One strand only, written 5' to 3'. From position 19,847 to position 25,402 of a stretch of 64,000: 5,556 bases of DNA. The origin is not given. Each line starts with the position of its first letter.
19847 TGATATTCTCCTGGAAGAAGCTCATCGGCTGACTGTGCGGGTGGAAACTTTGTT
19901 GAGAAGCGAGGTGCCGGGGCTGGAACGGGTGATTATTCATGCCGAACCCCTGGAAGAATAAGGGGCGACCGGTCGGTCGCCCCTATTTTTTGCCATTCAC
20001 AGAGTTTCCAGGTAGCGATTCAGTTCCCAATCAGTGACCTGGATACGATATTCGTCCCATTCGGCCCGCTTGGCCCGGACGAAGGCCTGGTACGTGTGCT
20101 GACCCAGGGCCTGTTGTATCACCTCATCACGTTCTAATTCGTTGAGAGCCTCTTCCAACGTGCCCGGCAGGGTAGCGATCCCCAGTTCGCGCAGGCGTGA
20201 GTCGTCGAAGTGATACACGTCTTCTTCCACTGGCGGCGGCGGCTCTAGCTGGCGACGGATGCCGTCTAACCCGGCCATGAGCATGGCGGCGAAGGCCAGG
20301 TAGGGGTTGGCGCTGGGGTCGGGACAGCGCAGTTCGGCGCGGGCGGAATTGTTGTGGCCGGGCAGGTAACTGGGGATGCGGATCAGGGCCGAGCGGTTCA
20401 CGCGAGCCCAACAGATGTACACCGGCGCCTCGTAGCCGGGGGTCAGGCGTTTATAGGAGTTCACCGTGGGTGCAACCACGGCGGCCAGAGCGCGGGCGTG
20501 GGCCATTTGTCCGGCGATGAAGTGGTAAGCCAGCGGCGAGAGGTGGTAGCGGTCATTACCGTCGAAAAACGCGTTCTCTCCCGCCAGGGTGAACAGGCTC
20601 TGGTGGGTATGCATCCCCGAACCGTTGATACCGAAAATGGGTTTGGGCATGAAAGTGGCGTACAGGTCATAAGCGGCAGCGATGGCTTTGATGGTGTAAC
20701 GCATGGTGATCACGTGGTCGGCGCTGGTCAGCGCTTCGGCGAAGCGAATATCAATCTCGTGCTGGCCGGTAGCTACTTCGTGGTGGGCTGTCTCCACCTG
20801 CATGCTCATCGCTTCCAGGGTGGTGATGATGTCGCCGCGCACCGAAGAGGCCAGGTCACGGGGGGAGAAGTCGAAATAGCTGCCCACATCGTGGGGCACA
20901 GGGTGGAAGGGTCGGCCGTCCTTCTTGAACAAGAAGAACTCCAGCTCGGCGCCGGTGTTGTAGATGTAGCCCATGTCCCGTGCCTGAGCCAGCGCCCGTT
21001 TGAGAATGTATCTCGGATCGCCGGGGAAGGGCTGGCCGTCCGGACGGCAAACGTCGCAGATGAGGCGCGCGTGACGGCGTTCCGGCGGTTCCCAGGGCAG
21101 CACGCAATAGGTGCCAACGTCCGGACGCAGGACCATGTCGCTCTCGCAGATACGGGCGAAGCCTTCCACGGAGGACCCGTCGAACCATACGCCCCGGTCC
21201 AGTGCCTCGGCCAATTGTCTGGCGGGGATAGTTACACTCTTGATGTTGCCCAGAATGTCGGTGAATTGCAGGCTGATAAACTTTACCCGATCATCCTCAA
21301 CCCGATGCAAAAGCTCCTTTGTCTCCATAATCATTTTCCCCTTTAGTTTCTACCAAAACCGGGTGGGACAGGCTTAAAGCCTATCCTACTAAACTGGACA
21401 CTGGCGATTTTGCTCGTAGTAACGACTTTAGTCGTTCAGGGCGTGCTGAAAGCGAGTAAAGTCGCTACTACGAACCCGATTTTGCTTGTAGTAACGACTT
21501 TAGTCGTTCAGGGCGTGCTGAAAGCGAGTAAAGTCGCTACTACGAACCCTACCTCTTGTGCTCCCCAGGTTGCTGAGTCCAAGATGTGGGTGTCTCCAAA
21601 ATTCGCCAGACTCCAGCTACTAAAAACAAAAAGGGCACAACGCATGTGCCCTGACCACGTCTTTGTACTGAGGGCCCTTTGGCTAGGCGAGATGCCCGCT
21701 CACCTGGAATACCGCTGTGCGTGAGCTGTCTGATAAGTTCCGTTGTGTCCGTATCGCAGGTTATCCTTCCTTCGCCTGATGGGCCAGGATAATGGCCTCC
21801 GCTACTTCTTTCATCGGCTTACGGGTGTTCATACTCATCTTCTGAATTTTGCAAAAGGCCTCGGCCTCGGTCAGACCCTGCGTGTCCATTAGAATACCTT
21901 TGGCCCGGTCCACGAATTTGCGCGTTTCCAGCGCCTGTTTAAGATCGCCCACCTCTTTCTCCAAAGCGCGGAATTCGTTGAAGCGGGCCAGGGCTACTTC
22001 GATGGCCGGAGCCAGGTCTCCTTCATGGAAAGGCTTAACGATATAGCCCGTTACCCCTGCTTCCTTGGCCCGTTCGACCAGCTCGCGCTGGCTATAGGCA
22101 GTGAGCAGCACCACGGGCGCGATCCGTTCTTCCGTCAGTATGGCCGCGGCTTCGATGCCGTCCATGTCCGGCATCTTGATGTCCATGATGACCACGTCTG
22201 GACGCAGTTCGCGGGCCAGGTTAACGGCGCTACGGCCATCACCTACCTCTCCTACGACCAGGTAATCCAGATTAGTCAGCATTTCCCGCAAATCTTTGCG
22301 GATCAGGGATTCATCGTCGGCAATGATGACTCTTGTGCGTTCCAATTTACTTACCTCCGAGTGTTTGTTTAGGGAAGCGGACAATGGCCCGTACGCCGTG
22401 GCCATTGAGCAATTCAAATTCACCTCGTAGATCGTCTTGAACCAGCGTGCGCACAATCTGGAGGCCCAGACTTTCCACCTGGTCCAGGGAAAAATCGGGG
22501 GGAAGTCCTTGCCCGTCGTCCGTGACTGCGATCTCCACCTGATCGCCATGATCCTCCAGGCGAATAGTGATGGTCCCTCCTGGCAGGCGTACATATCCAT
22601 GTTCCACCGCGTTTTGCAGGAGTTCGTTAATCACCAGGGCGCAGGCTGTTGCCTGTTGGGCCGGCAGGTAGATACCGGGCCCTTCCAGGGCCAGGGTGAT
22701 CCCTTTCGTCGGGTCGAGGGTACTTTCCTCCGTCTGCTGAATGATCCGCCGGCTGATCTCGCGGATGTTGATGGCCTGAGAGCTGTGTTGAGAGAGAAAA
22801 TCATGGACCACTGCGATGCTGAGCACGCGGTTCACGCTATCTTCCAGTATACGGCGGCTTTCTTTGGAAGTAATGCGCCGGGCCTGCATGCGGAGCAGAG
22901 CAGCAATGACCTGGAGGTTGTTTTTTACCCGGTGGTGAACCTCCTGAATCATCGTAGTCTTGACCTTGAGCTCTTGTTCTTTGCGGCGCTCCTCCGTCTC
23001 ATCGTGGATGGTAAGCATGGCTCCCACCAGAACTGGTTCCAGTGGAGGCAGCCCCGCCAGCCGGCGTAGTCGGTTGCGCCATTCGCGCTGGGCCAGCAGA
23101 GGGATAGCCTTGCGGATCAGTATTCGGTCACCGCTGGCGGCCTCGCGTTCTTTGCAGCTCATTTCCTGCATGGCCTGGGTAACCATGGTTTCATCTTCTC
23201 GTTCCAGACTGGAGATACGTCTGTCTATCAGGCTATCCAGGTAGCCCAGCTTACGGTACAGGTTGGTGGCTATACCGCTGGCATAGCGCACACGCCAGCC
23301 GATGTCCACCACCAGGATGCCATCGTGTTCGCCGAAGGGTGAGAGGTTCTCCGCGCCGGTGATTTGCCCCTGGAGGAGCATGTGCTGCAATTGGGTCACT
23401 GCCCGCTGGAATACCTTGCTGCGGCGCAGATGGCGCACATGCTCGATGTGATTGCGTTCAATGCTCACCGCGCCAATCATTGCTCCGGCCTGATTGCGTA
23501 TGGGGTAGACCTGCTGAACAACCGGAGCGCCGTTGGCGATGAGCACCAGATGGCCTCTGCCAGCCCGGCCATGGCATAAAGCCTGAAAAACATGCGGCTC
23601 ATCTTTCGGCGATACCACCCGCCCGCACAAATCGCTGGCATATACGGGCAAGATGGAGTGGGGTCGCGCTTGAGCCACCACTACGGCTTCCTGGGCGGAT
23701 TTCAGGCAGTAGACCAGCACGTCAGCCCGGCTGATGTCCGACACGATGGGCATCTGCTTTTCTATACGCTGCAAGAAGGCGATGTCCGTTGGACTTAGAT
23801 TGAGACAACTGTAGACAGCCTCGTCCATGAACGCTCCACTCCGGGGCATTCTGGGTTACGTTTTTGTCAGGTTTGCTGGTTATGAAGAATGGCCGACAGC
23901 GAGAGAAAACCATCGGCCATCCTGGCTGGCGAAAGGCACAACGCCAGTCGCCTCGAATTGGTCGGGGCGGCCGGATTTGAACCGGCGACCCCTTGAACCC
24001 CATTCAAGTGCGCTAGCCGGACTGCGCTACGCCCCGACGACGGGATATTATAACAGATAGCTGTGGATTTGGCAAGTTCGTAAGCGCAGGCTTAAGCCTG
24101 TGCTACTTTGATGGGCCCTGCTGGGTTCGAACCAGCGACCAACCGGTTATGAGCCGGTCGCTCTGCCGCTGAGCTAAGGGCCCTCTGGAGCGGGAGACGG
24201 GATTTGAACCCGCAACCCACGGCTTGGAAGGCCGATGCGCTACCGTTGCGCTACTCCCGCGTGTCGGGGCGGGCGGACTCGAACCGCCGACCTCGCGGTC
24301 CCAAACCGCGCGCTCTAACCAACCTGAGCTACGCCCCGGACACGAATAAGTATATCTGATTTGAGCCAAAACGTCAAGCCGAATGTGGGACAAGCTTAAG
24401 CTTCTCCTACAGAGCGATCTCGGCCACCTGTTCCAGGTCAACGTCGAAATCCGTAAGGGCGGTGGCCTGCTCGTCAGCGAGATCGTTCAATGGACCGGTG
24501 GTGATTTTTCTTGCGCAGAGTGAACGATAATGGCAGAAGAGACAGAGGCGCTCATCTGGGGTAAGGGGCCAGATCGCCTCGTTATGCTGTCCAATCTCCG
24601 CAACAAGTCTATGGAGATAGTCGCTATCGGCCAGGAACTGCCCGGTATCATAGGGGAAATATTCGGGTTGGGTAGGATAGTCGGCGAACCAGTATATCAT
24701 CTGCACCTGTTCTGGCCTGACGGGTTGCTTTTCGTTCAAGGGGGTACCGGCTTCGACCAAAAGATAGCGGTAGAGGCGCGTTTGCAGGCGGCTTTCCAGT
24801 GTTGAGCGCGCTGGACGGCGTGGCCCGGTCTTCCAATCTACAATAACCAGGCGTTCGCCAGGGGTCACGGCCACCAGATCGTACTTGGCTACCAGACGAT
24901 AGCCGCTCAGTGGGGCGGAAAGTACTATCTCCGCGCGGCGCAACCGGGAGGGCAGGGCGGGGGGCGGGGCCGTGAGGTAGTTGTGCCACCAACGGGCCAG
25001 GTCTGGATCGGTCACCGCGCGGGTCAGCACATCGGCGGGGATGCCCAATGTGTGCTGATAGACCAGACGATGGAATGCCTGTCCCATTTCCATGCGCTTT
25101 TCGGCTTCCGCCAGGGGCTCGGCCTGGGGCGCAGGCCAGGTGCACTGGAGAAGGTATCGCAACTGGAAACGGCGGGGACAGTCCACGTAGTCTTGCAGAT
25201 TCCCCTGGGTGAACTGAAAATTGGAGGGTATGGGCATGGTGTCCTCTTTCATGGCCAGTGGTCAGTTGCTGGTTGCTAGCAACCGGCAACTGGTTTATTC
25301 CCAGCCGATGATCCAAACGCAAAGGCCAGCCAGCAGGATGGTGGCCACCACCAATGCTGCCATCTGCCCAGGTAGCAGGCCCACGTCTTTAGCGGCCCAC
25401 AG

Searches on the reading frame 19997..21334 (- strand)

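Call 10: search_protein_families(library=pfam, proteins=[window:19997-21334:-], max_evalue=0.001)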
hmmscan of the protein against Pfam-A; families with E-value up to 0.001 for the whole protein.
window:19997-21334:- (445 aa): 2 families
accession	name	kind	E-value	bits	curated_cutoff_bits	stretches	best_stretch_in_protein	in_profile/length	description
PF00120.29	Gln-synt_C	-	1.2e-133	445.9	24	1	105-441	2-344/344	Glutamine synthetase, catalytic domain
PF03951.24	Gln-synt_N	-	7.2e-30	102.9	33.4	1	17-98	2-82/82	Glutamine synthetase, beta-Grasp domain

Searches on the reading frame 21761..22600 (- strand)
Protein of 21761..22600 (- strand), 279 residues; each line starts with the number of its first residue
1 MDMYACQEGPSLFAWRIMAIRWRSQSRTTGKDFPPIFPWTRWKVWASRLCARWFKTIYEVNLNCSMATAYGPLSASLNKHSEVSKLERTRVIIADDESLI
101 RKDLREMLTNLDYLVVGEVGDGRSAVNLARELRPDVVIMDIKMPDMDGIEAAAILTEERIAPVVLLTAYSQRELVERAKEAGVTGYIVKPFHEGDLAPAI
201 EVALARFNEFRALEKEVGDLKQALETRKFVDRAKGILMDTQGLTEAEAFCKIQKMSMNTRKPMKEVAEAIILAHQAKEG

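Call 10: search_protein_families(library=pfam, proteins=[window:21761-22600:-], max_evalue=0.001)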
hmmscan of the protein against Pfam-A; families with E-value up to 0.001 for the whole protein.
window:21761-22600:- (279 aa): 2 families
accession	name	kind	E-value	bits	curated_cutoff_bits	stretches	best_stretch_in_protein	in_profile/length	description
PF00072.30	Response_reg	-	1.7e-28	99.4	30.2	1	91-200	1-110/111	Response regulator receiver domain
PF03861.19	ANTAR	-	3.1e-23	81.7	27.3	1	219-271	2-54/54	ANTAR domain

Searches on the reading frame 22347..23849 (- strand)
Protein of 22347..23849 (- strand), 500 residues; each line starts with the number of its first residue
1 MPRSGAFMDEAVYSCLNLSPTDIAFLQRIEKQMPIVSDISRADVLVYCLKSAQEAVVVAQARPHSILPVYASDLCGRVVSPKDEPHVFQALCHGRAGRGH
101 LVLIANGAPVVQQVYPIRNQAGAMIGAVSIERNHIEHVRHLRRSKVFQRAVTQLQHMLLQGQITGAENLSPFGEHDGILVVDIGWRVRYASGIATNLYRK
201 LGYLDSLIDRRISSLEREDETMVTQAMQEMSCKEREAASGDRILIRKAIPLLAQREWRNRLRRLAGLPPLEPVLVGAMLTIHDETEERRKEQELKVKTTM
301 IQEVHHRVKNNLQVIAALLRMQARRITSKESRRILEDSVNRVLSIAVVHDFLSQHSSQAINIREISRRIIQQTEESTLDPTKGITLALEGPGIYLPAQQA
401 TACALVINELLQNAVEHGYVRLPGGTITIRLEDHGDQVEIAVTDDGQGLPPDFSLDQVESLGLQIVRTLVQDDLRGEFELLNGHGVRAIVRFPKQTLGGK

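Call 10: search_protein_families(library=pfam, proteins=[window:22347-23849:-], max_evalue=0.001)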
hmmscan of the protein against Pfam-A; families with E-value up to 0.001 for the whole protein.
window:22347-23849:- (500 aa): 5 families
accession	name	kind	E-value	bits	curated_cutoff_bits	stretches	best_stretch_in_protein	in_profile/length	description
PF12282.15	GAF_PdtaS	-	2.2e-26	92.9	23.7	1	14-142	7-136/145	Histidine kinase PdtaS, GAF domain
PF07568.18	HisKA_2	-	1.5e-20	73.5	22.3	1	303-374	1-73/76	Histidine kinase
PF02518.31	HATPase_c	-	2.8e-12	47.5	26.4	1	403-495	6-110/111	Histidine kinase-, DNA gyrase B-, and HSP90-like ATPase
PF13581.12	HATPase_c_2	-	6.5e-11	42.8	27.4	1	395-472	24-111/127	Histidine kinase-like ATPase domain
PF07536.20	HWE_HK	-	2.7e-09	38.1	22.8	1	303-375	1-71/83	HWE histidine kinase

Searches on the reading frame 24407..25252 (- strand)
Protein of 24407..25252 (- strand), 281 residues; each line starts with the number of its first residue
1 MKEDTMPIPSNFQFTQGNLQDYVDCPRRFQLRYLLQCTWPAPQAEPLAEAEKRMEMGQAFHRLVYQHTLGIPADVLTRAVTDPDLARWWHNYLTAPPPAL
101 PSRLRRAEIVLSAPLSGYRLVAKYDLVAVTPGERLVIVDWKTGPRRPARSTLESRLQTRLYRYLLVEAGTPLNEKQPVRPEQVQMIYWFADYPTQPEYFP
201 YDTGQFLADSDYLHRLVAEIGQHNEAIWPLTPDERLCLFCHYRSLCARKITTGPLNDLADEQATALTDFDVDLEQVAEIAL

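Call 10: search_protein_families(library=pfam, proteins=[window:24407-25252:-], max_evalue=0.001)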
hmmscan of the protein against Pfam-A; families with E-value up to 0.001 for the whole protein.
window:24407-25252:- (281 aa): 1 family
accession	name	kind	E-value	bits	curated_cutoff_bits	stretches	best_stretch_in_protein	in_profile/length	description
PF12705.13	PDDEXK_1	-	6.4e-27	95.5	22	1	14-246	2-246/247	PD-(D/E)XK nuclease superfamily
